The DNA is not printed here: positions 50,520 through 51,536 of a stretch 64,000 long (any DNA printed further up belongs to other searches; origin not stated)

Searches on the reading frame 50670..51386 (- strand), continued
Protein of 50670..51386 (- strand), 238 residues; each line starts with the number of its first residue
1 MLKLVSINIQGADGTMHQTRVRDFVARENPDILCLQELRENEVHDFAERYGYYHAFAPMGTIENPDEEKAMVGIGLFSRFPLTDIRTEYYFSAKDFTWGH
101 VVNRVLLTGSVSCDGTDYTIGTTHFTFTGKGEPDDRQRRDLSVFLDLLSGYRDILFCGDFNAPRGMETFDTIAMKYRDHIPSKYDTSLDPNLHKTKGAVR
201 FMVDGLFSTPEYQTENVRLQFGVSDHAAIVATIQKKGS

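Call 30: fold_search(model_id=the predicted structure, library=pdb)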
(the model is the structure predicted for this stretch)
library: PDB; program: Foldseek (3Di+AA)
matches with E <= 10: 822; with E <= 0.001: 185
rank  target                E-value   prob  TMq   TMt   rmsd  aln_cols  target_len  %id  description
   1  6mal                  7.6e-13  1.00  0.76  0.61   4.2       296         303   18  Structure of human Nocturnin C-terminal domain (released 2018-09-05)
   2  4ruw                  9.5e-13  1.00  0.77  0.50   4.8       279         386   18  The crystal structure of endonuclease/exonuclease/phosphatase from Beutenbergia cavernae DSM 12333 (released 2014-12-24)
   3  6nf0                  2.1e-12  1.00  0.74  0.60   4.5       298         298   18  Nocturnin with bound NADPH substrate (released 2019-05-01)
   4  4gyz_A                2.1e-12  1.00  0.72  0.70   4.5       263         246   17  Mus Musculus Tdp2 Bound to dAMP and Mg2+ (released 2012-10-31)
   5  3teb_B                2.6e-12  1.00  0.76  0.70   3.8       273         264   16  endonuclease/exonuclease/phosphatase family protein from Leptotrichia buccalis C-1013-b (released 2011-08-31)
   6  6bt1                  2.9e-12  1.00  0.77  0.63   4.1       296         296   18  Structure of the human Nocturnin catalytic domain (released 2018-05-16)
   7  3g6s                  3.1e-12  1.00  0.72  0.66   5.2       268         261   18  Crystal structure of the endonuclease/exonuclease/phosphatase (BVU_0621) from Bacteroides vulgatus. Northeast Structural (released 2009-02-17)
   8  6bt2_B                3.2e-12  1.00  0.73  0.65   4.7       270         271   19  Structure of the human Nocturnin catalytic domain with bound sulfate anion (released 2018-05-16)
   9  6bt2_A                3.8e-12  1.00  0.70  0.63   4.9       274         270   19  Structure of the human Nocturnin catalytic domain with bound sulfate anion (released 2018-05-16)
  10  4gyz_H                3.8e-12  1.00  0.69  0.67   4.7       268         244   16  Mus Musculus Tdp2 Bound to dAMP and Mg2+ (released 2012-10-31)
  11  5inn_A                4.1e-12  1.00  0.71  0.70   4.1       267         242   16  Mouse Tdp2 D358N protein, apo state with increased disorder amongst variable DNA-binding grasp conformations (released 2016-04-27)
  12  3l1w_A                4.3e-12  1.00  0.73  0.69   4.9       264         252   17  The crystal structure of a functionally unknown conserved protein from Enterococcus faecalis V583 (released 2010-01-12)
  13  5j3p_A                4.8e-12  1.00  0.70  0.68   4.3       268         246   16  Crystal structure of the catalytic domain of human tyrosyl DNA phosphodiesterase 2 (released 2016-05-04)
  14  3mpr_B                4.8e-12  1.00  0.70  0.62   5.7       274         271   15  Crystal Structure of endonuclease/exonuclease/phosphatase family protein from Bacteroides thetaiotaomicron, Northeast  (released 2010-05-26)
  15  3mpr_D                5.1e-12  1.00  0.68  0.59   6.8       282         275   15  Crystal Structure of endonuclease/exonuclease/phosphatase family protein from Bacteroides thetaiotaomicron, Northeast  (released 2010-05-26)
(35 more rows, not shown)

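Call 34: search_protein_families(library=pfam, alignment_id=A4, max_evalue=0.001)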
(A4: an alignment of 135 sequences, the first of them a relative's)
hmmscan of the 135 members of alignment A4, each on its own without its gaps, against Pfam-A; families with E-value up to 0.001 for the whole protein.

A. member 1, L092:2330-2635:+ (102 aa): 2 families
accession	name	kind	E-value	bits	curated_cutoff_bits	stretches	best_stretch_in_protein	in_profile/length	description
PF04193.19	PQ-loop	-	5.8e-09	36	22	1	33-71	20-58/61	PQ loop repeat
PF03083.21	MtN3_slv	-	1.3e-08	35.2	23.7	1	15-96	4-84/87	Sugar efflux transporter for intercellular exchange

B. families by the number of members that match (of 135 scanned): 123 families (the first 25 are shown)
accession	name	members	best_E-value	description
PF06418.20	CTP_synth_N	13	2.3e-100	CTP synthase N-terminus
PF00117.34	GATase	13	4.2e-40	Glutamine amidotransferase class-I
PF07722.19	Peptidase_C26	11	8.6e-08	Peptidase C26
PF01656.29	CbiA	9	5.2e-06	CobQ/CobB/MinD/ParA nucleotide binding domain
PF02073.20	Peptidase_M29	8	1.5e-93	Thermophilic metalloprotease (M29)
PF13649.12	Methyltransf_25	8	2.5e-23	Methyltransferase domain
PF13847.12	Methyltransf_31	8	6.6e-21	Methyltransferase domain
PF05175.20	MTS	6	8.9e-08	Methyltransferase small domain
PF06325.19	PrmA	6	1.4e-07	Ribosomal protein L11 methyltransferase (PrmA)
PF13489.12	Methyltransf_23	5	4.1e-08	Methyltransferase domain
PF00478.31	IMPDH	4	2.1e-126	IMP dehydrogenase / GMP reductase domain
PF08242.18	Methyltransf_12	4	9.3e-15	Methyltransferase domain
PF01070.24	FMN_dh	4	1.3e-10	FMN-dependent dehydrogenase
PF03060.21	NMO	4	2.9e-09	Nitronate monooxygenase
PF01645.23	Glu_synthase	4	6.9e-06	Conserved region in glutamate synthase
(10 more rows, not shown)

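Call 46: find_encoding_contigs(protein=P0002, flank=4000, max_places=3)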
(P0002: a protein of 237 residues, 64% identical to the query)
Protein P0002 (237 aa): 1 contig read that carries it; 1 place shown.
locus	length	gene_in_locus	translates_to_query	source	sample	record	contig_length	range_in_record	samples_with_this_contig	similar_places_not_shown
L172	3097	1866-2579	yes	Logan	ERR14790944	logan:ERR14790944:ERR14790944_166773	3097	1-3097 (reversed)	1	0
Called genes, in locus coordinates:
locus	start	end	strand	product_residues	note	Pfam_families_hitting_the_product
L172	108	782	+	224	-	PF13328:HD_4 (weak)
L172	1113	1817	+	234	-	-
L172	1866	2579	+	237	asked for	PF03372:Exo_endo_phos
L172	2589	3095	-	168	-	?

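Call 52: search_protein_families(library=pfam, proteins=[L172:1113-1814:+], max_evalue=0.1)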
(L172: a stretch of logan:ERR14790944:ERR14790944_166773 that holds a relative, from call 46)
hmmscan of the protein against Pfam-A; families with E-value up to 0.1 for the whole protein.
L172:1113-1814:+ (234 aa): 1 family
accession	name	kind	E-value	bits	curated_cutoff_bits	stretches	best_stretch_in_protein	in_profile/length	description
PF08719.17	NADAR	-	0.029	15.1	35.1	1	64-128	79-140/163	NADAR domain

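Call 64: search_protein_families(library=phrogs, proteins=[window:50673-51386:-], max_evalue=0.01)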
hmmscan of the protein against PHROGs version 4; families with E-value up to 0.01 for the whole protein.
window:50673-51386:- (238 aa): 0 families
